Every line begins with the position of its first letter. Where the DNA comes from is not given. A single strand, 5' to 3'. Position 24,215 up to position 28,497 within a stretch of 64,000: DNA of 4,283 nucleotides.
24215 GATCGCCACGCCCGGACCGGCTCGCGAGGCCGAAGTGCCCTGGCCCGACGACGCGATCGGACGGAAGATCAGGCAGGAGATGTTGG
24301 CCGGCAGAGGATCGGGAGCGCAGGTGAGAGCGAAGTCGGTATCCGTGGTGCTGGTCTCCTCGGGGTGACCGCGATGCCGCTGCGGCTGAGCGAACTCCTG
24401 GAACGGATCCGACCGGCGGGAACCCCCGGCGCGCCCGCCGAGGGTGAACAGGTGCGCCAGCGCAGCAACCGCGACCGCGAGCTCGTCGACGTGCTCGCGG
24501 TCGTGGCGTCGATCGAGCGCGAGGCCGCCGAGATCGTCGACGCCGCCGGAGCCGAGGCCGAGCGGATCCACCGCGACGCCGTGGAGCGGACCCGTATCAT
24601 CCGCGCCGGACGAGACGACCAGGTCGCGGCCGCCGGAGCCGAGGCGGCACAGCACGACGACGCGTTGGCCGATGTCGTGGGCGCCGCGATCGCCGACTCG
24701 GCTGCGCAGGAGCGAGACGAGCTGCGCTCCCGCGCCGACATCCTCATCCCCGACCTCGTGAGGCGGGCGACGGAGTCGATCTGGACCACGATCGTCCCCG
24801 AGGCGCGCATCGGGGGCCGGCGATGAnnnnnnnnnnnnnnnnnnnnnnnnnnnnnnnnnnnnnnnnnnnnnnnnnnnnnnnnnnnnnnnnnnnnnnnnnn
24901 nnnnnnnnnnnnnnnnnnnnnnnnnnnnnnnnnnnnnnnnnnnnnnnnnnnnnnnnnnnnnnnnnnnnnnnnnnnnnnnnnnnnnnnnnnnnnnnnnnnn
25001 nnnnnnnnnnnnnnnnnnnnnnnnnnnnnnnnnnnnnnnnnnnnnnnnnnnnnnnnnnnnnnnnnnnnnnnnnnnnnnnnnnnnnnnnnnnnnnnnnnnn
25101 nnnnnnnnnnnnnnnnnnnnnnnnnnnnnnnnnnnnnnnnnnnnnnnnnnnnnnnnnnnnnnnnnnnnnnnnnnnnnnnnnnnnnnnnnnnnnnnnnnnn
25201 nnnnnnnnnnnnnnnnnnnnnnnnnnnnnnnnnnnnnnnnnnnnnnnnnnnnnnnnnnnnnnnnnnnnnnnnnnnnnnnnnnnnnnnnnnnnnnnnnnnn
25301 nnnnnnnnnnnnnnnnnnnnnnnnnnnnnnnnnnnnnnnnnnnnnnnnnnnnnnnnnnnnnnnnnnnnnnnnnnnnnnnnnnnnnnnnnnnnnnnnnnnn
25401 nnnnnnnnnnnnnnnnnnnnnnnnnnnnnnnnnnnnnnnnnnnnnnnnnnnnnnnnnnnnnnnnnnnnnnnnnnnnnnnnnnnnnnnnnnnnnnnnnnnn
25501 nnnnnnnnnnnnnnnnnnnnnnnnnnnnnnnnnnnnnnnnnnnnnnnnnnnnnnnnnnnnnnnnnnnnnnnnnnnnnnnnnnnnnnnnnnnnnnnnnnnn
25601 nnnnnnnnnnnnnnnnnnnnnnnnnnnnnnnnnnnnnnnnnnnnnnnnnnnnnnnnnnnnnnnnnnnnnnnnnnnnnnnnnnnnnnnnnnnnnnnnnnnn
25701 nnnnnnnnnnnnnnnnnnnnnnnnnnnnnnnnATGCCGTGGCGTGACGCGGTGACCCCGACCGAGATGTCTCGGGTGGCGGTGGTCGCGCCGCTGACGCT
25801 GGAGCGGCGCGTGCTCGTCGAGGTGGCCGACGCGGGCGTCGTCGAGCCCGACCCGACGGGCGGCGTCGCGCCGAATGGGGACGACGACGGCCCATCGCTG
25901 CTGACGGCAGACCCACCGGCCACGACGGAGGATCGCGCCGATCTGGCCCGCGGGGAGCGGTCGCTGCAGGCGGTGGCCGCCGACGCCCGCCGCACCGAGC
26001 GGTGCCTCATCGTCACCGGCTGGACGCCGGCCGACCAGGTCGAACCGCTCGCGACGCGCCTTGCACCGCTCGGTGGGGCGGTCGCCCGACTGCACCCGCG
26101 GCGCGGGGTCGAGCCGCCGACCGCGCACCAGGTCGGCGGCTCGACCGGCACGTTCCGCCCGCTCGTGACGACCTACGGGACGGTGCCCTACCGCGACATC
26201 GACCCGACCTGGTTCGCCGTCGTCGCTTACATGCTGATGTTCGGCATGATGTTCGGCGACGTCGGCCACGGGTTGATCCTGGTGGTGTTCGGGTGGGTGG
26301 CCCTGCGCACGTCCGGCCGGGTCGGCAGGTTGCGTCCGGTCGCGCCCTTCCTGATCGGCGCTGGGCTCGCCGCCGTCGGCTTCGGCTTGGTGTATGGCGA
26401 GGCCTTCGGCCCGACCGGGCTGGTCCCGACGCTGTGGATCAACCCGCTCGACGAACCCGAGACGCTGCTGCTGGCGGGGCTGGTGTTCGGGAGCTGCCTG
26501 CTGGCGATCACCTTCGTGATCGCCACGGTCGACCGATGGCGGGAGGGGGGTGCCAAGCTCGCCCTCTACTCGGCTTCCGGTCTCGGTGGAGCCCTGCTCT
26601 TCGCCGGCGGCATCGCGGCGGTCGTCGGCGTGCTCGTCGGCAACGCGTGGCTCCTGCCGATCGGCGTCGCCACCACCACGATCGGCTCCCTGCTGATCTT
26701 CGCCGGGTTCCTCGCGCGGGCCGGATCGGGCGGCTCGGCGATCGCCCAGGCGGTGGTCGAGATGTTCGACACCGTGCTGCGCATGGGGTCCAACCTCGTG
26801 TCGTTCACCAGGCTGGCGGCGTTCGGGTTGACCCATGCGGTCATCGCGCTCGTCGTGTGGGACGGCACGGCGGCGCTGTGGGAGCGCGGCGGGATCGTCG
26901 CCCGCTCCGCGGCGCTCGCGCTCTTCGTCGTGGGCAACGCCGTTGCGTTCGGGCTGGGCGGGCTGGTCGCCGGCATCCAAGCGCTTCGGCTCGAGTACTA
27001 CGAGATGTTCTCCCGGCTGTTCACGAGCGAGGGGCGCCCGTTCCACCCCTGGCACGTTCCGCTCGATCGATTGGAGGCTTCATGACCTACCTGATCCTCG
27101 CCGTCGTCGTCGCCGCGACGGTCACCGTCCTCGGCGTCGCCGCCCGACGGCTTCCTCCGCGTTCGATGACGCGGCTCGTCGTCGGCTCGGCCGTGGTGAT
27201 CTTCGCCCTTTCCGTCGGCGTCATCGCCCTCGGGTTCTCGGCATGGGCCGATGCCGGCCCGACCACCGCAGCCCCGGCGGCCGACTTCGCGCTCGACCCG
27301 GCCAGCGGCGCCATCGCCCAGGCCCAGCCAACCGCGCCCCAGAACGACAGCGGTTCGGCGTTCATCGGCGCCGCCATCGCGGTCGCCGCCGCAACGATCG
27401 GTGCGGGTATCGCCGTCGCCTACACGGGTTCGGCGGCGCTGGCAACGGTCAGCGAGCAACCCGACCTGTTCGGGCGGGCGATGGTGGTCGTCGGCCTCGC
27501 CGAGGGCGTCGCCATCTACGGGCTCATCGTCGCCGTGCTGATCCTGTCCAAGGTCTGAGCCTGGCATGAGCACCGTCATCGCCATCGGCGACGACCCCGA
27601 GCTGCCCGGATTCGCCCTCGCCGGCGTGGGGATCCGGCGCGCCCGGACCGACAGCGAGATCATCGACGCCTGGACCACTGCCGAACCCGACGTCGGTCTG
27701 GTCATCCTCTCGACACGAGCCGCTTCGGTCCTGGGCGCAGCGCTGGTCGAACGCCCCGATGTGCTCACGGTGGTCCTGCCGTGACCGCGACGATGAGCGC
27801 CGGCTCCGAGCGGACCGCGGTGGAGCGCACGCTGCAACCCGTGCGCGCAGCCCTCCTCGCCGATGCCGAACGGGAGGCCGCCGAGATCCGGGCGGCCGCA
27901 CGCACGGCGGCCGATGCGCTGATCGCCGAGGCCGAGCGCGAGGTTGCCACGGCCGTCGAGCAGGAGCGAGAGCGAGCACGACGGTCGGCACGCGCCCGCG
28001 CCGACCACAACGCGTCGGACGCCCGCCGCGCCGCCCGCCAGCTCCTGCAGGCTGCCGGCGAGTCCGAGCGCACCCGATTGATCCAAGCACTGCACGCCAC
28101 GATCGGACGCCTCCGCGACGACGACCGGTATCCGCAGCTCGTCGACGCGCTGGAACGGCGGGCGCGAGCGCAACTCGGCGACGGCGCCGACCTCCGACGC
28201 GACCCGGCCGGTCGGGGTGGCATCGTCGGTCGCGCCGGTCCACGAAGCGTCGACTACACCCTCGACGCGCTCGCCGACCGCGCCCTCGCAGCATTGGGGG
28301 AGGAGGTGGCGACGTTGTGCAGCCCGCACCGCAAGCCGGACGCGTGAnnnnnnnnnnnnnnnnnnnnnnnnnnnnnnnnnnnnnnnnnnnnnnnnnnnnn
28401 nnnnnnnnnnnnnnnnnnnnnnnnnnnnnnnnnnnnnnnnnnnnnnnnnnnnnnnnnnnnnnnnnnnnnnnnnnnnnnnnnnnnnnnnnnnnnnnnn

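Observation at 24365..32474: Complete, fully translationally coupled A/V-type ATPase operon in an actinobacterium-like genome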

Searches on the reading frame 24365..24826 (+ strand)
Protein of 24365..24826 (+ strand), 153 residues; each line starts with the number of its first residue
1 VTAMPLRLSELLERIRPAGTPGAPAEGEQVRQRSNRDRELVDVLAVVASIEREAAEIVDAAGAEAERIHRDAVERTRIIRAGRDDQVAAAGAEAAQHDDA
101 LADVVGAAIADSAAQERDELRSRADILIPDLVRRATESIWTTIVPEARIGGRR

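Call 3: search_protein_families(library=pfam, proteins=[window:24365-24826:+], max_evalue=0.01)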
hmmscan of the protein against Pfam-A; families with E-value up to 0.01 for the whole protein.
window:24365-24826:+ (153 aa): 0 families

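Call 4: search_protein_families(library=ncbifam, proteins=[window:24365-24826:+], max_evalue=0.01)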
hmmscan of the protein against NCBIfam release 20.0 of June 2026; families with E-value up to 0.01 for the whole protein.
window:24365-24826:+ (153 aa): 1 family
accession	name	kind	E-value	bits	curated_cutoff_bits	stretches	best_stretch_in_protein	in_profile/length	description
NF002424.0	PRK01558.1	equivalog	0.0023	17.5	241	1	4-84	1-74/203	V-type ATP synthase subunit E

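Call 30: search_solved_structures(query=A2, max_evalue=10)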
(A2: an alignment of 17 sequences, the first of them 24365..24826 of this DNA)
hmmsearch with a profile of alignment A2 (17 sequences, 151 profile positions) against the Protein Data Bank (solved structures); distinct sequences matched with E-value up to 10: 89 (the best 60 are shown).
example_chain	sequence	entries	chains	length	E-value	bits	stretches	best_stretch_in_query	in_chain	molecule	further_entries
5y5x_I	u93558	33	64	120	2e-06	31.2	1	40-135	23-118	V-type ATP synthase, subunit (VAPC-THERM) | V-type ATP synthase subunit G | V-type ATP synthase, subunit G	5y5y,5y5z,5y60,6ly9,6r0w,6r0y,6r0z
6qum_I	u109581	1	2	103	2e-06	31.2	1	40-135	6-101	V-type ATP synthase, subunit (VAPC-THERM)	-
3j0j_I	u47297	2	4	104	2.1e-06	31.1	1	40-135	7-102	V-type ATP synthase, subunit (VAPC-THERM)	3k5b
3v6i_B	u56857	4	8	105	2.2e-06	31.1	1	40-135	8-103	V-type ATP synthase, subunit (VAPC-THERM) | V-type ATPase subunit G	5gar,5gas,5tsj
9itj_U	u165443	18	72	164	2.5e-06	30.9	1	46-138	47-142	ATP synthase subunit b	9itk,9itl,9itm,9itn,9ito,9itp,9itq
6s9o_A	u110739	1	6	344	3.8e-05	27.1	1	62-121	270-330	designed Armadillo repeat protein with internal Lock1 fused to target peptide KRKRKLKFKR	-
6s9p_A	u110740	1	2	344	5.4e-05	26.6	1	62-121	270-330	internal Lock2 fused to target peptide KRKAKITWKR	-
7uw9_H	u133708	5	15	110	0.00012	25.4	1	42-134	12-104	V-type proton ATPase subunit G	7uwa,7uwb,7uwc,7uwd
5mfm_A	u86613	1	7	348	0.00017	25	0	62-116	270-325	YIIIM6AII_GS11_(KR)5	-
5mfm_C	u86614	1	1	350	0.00017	24.9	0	62-116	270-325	Importin subunit alpha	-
5mfl_A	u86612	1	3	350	0.0002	24.7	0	62-118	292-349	(KR)5_GS10_YIIIM6AII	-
4db8_A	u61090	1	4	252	0.00022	24.6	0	62-118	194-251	Armadillo-repeat Protein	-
5mfd_A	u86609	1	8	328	0.00039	23.8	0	65-118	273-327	YIIIM''6AII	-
4v3r_A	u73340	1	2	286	0.001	22.5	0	65-118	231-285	YIII_M5_AII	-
5aei_A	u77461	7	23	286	0.0012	22.2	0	62-118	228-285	DESIGNED ARMADILLO REPEAT PROTEIN YIIIM5AII | YIIIM5AII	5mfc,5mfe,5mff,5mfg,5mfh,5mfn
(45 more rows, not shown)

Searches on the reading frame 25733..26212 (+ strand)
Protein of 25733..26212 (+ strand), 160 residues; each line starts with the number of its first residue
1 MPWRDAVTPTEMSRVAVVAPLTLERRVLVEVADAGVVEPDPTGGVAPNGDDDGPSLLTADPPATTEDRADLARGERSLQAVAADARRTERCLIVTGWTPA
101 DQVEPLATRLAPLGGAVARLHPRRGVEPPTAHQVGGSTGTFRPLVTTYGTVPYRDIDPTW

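Call 80: search_solved_structures(query=A8, max_evalue=10, show_alignments=4)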
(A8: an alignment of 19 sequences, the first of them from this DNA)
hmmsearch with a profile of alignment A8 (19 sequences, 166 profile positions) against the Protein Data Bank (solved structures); distinct sequences matched with E-value up to 10: 23.
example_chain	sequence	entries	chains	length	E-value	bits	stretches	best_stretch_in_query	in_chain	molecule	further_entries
6m0r_A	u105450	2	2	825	8.9e-05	26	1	73-163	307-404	V-type proton ATPase subunit a, vacuolar isoform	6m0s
3j9t_b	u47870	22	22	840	9.2e-05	25.9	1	73-163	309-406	V-type proton ATPase subunit a, vacuolar isoform | Yeast Vacuolar ATPase a subunit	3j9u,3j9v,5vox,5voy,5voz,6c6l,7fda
6o7t_a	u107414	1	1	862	9.6e-05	25.9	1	73-163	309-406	V-type proton ATPase subunit a, vacuolar isoform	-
6pe4_A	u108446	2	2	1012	0.00011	25.7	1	73-163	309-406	V-type proton ATPase subunit a, vacuolar isoform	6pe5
6o7v_a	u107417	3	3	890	0.00094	22.7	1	81-163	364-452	V-type proton ATPase subunit a, Golgi isoform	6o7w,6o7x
6o7u_a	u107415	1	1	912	0.00098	22.6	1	81-163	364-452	V-type proton ATPase subunit a, Golgi isoform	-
9b8o_a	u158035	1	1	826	0.0011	22.5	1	93-165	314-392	V-type proton ATPase 116 kDa subunit a 1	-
9bra_a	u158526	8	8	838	0.0011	22.5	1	93-165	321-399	V-type proton ATPase 116 kDa subunit a 1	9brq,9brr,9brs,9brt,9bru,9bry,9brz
8xli_a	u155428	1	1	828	0.0011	22.5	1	93-165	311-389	V-type proton ATPase 116 kDa subunit a 1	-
9brd_a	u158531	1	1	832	0.0011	22.4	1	93-165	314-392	V-type proton ATPase 116 kDa subunit a 1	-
6vq6_a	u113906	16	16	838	0.0011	22.4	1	93-165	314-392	V-type proton ATPase 116 kDa subunit a isoform 1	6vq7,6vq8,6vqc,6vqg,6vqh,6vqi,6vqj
6xbw_a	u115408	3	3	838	0.0025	21.3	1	93-165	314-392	V-type proton ATPase subunit a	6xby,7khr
6wlw_R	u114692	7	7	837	0.0026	21.2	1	93-165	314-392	V-type proton ATPase 116 kDa subunit a isoform 1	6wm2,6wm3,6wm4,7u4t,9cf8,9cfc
7unf_a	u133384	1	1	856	0.0026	21.2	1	93-165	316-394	V-type proton ATPase 116 kDa subunit a 4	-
9det_a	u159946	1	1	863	0.0026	21.2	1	93-165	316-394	V-type proton ATPase 116 kDa subunit a 4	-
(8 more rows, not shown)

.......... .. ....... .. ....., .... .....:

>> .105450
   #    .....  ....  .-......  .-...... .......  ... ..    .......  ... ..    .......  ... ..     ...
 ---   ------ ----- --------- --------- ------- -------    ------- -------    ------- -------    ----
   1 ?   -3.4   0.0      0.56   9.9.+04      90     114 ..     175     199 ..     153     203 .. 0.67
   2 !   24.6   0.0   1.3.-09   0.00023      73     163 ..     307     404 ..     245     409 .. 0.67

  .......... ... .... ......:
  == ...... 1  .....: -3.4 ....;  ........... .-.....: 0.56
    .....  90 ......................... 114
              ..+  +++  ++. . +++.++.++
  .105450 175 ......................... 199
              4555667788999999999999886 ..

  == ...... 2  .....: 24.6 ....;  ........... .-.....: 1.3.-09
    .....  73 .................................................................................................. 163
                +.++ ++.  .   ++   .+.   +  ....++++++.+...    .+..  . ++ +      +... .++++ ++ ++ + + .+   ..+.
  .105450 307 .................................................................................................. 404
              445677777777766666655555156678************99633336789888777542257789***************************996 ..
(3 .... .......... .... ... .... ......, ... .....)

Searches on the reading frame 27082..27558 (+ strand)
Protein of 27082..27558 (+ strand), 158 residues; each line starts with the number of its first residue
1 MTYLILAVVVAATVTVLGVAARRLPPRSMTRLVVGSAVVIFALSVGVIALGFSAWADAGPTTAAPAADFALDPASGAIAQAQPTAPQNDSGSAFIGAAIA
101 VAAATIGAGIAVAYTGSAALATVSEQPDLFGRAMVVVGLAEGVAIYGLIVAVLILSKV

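Call 3: search_protein_families(library=pfam, proteins=[window:27082-27558:+], max_evalue=0.01)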
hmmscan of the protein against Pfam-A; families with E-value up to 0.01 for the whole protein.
window:27082-27558:+ (158 aa): 1 family
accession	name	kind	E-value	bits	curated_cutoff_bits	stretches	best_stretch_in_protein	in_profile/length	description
PF00137.26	ATP-synt_C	-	3.4e-16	59.7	24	1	95-154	1-60/60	ATP synthase subunit C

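Call 4: search_protein_families(library=ncbifam, proteins=[window:27082-27558:+], max_evalue=0.01)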
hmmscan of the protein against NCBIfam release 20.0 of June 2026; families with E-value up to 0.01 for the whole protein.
window:27082-27558:+ (158 aa): 15 families
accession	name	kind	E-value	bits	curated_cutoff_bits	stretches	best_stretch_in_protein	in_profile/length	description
NF004888.0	PRK06251.1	equivalog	4e-17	62.3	101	1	78-155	20-98/102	V-type ATP synthase subunit K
NF005124.0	PRK06558.1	equivalog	1.6e-10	41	127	1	93-158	17-82/159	V-type ATP synthase subunit K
NF004913.0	PRK06271.1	equivalog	2.7e-10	39.9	211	1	94-156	9-71/220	V-type ATP synthase subunit K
NF011483.0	PRK14893.1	equivalog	2.5e-07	30.8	188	1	93-155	11-73/162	V-type ATP synthase subunit K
NF009999.0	PRK13471.1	equivalog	2.7e-06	27.5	124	1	94-155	17-82/85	F0F1 ATP synthase subunit C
NF005363.0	PRK06876.1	equivalog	5.7e-06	26.1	71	1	91-157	6-76/80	F0F1 ATP synthase subunit C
TIGR01260.1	ATP_synt_c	equivalog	4.6e-05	23.4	43.95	1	104-155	1-56/58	ATP synthase F0 subunit C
NF007200.0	PRK09621.1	equivalog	6e-05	23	108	1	94-156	6-68/141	ATP synthase subunit C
NF006219.0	PRK08344.1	equivalog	7.8e-05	22.5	108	1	94-155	8-69/161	V-type ATP synthase subunit K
NF005608.0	PRK07354.1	equivalog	0.00027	21.5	128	1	92-155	8-75/81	F0F1 ATP synthase subunit C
TIGR01100.1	V_ATP_synt_C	equivalog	0.00055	20.1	61.45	1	94-157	4-67/108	V-type ATPase subunit C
NF005521.0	PRK07159.1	equivalog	0.00081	19.4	122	1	87-154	27-97/101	F0F1 ATP synthase subunit C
NF005733.0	PRK07558.1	equivalog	0.0011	19.1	85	1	92-155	6-72/75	F0F1 ATP synthase subunit C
NF009998.0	PRK13468.1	equivalog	0.0016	18.8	116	1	94-155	12-77/88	F0F1 ATP synthase subunit C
NF004532.0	PRK05880.1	equivalog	0.0032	17.6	120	1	91-144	9-66/83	F0F1 ATP synthase subunit C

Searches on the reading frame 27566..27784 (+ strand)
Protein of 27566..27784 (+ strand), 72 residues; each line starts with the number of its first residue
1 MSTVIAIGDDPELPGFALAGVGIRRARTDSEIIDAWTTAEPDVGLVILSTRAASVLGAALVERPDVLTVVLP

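Call 3: search_protein_families(library=pfam, proteins=[window:27566-27784:+], max_evalue=0.01)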
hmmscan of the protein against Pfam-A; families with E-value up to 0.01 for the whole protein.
window:27566-27784:+ (72 aa): 1 family
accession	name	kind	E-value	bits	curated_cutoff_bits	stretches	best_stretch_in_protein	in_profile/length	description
PF01990.22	ATP-synt_F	-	0.00028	21.6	23.5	1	4-58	1-57/91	ATP synthase (F/14-kDa) subunit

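Call 4: search_protein_families(library=ncbifam, proteins=[window:27566-27784:+], max_evalue=0.01)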
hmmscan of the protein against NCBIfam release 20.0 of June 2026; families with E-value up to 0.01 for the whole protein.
window:27566-27784:+ (72 aa): 0 families

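Call 31: search_solved_structures(query=A3, max_evalue=10, show_alignments=1)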
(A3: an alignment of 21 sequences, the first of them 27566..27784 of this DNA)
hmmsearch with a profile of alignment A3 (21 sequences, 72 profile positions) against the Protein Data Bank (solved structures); distinct sequences matched with E-value up to 10: 14.
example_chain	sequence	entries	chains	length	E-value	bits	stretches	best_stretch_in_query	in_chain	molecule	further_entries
2i4r_A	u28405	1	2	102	0.0014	21.8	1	5-62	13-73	V-type ATP synthase subunit F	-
2qai_A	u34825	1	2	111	0.0037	20.4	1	3-57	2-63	V-type ATP synthase subunit F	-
3aon_B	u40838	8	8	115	0.021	17.9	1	4-68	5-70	V-type sodium ATPase subunit G | V-type sodium ATPase subunit NtpG (F)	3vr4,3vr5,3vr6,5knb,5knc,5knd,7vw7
6xbw_L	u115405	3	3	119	0.046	16.9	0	4-21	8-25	V-type proton ATPase subunit F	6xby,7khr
6vq6_L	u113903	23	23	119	0.046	16.9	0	4-21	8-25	V-type proton ATPase subunit F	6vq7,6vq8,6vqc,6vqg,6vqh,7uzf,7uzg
9l5r_L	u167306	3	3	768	0.047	16.8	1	17-66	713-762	Putative pre-mRNA splicing protein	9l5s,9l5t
6wlz_N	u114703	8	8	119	0.056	16.6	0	4-21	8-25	V-type proton ATPase subunit F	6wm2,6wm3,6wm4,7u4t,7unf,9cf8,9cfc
7u8o_L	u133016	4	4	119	0.06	16.5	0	4-21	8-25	V-type proton ATPase subunit F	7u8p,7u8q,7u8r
2ov6_A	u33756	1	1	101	0.12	15.6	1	4-53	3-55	V-type ATP synthase subunit F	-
2l82_A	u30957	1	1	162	0.28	14.4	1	10-62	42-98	DESIGNED PROTEIN OR32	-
7uw9_N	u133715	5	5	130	0.29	14.3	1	4-69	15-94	V-type proton ATPase subunit F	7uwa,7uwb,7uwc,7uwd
3hjg_A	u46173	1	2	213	0.88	12.8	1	23-62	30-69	Putative alpha-ribazole-5'-phosphate phosphatase CobC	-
8eqm_U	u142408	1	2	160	1.6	11.9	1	13-63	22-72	Photosystem II 12 kDa extrinsic protein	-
6tgv_A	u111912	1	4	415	8.8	9.6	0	38-71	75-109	Coenzyme A biosynthesis bifunctional protein CoaBC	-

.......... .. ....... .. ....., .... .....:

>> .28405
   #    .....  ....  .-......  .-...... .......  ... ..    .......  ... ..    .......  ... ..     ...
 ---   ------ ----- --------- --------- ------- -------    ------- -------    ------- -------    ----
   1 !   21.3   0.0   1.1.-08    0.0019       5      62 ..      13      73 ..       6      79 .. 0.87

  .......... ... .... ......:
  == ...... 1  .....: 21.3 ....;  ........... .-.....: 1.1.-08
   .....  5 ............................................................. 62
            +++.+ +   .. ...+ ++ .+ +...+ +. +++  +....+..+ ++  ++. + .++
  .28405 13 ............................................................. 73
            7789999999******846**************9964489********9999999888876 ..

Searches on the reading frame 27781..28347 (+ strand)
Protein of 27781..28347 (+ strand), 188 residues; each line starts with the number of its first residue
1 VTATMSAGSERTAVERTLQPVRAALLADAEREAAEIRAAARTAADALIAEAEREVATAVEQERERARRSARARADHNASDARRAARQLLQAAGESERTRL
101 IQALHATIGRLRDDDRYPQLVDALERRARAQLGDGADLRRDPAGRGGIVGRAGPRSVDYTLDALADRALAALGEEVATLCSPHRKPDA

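Call 3: search_protein_families(library=pfam, proteins=[window:27781-28347:+], max_evalue=0.01)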
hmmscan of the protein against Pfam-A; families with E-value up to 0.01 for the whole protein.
window:27781-28347:+ (188 aa): 1 family
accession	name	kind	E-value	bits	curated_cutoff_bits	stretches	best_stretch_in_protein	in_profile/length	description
PF01991.23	vATP-synt_E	-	0.0013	18.6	24.2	1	27-132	4-110/199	ATP synthase (E/31 kDa) subunit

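Call 4: search_protein_families(library=ncbifam, proteins=[window:27781-28347:+], max_evalue=0.01)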
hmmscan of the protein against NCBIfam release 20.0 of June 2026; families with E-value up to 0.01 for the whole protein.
window:27781-28347:+ (188 aa): 2 families
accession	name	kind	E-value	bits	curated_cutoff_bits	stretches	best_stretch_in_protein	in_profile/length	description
NF002629.0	PRK02292.1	equivalog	0.0013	18.6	184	1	26-84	22-80/192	V-type ATP synthase subunit E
TIGR02499.1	HrpE_YscL_not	equivalog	0.0066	16.6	78.7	0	22-129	5-111/166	type III secretion system stator protein SctL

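Call 72: search_solved_structures(query=A7, max_evalue=1)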
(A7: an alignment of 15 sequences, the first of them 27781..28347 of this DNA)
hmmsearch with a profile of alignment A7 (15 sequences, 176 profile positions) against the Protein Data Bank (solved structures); distinct sequences matched with E-value up to 1: 26.
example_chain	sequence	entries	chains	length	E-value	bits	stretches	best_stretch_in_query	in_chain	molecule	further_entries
2dm9_A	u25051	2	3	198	4.5e-11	46.1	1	21-144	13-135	V-type ATP synthase subunit E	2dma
4dt0_A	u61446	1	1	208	4.5e-11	46.1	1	21-144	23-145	V-type ATP synthase subunit E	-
3j0j_J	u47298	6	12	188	6.2e-10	42.4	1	3-153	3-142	V-type ATP synthase subunit E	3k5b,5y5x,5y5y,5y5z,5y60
5gar_G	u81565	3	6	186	1.3e-09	41.4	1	11-153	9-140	V-type ATP synthase subunit E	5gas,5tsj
6ly9_L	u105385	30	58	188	3.1e-09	40.1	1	3-153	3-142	V-type ATP synthase subunit E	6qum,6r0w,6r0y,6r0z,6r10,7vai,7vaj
3v6i_A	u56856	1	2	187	7e-09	39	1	11-153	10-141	V-type ATP synthase subunit E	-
7uw9_G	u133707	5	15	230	0.00011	25.3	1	8-138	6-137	V-type proton ATPase subunit E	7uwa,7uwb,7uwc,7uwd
36qu_G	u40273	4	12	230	0.0002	24.5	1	10-143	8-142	V-type proton ATPase subunit E1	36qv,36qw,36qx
7u8o_I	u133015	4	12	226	0.001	22.1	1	7-126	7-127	V-type proton ATPase subunit E 1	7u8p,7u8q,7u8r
6xbw_I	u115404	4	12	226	0.0013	21.9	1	7-126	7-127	V-type proton ATPase subunit E 1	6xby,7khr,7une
6vq6_I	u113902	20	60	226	0.0013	21.8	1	7-126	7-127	V-type proton ATPase subunit E 1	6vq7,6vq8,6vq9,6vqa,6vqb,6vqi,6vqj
9bra_8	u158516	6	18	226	0.0013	21.8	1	7-126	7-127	V-type proton ATPase subunit E 1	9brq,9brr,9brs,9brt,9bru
6wlz_J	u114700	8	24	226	0.0013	21.8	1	7-126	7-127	V-type proton ATPase subunit E 1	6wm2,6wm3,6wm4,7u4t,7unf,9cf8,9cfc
2kk7_A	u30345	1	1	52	0.0022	21.1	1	15-51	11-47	V-type ATP synthase subunit E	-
9o19_X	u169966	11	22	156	0.0041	20.2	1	7-120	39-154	ATP synthase subunit b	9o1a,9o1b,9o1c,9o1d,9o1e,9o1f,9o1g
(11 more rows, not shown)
